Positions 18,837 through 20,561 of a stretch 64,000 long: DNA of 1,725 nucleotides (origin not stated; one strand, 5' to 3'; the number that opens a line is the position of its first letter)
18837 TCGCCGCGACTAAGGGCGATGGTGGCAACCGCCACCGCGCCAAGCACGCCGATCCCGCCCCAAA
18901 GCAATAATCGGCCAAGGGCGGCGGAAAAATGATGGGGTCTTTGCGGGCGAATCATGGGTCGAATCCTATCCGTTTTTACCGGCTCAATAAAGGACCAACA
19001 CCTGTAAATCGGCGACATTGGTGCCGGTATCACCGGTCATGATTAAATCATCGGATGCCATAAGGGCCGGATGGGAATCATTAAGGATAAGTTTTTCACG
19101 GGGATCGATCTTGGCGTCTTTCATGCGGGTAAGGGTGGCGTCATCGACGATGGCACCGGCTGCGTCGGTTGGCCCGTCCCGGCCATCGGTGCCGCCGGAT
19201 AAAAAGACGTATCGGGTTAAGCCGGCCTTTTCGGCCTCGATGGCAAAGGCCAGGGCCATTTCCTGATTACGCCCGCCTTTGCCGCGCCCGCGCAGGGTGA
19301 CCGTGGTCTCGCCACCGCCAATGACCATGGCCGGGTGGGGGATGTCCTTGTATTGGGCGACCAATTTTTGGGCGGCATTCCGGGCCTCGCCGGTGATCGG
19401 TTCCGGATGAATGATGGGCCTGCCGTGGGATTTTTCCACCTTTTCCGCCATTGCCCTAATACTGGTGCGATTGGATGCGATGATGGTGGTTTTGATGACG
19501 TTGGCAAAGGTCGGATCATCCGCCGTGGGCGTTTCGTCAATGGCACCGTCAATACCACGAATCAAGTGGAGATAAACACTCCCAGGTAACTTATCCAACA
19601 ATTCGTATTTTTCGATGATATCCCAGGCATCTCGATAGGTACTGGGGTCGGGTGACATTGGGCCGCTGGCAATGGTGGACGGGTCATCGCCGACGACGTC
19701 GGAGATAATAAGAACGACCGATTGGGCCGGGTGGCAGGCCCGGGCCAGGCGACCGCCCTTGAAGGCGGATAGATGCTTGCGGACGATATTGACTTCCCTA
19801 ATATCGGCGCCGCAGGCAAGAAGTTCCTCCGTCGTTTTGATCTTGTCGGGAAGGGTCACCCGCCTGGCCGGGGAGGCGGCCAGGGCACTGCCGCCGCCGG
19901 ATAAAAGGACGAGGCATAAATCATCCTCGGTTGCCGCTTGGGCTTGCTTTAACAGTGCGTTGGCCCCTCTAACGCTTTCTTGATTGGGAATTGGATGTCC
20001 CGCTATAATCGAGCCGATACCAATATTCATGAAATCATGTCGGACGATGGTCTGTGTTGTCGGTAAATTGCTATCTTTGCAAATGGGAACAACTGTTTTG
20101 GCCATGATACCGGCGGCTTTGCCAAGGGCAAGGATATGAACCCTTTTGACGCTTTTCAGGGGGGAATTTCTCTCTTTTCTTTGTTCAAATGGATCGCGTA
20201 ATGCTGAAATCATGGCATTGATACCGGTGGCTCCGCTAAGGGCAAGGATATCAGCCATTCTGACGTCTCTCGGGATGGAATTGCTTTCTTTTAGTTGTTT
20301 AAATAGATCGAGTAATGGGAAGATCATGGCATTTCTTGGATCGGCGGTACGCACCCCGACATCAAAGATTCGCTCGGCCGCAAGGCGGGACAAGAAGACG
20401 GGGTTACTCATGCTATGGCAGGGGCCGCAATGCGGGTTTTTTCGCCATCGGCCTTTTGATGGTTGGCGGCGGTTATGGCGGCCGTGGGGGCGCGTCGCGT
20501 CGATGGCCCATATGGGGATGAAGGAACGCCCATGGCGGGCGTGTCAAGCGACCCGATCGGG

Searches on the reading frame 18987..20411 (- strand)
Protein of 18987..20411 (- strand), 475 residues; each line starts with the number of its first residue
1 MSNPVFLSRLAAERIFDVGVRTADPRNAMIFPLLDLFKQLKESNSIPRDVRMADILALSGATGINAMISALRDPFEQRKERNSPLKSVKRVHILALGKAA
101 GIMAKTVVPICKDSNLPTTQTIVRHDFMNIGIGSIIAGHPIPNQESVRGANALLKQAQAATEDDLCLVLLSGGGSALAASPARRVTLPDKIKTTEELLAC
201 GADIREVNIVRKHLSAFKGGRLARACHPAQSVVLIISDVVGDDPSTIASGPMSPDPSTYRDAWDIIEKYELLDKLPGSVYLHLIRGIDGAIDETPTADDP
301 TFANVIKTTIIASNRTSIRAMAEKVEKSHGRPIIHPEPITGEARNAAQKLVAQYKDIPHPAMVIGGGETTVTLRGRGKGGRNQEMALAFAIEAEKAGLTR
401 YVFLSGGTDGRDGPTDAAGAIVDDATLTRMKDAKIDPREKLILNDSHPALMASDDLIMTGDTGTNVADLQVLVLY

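Call 55: search_protein_families(library=pfam, proteins=[window:18987-20411:-])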
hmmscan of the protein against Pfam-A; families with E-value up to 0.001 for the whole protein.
window:18987-20411:- (475 aa): 2 families
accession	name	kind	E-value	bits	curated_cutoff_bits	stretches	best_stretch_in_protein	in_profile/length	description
PF13660.11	DUF4147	-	1.4e-69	234.6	23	1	70-283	22-233/234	Domain of unknown function (DUF4147)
PF05161.18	MOFRL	-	1.2e-36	125.5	28.3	1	362-468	2-106/106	MOFRL family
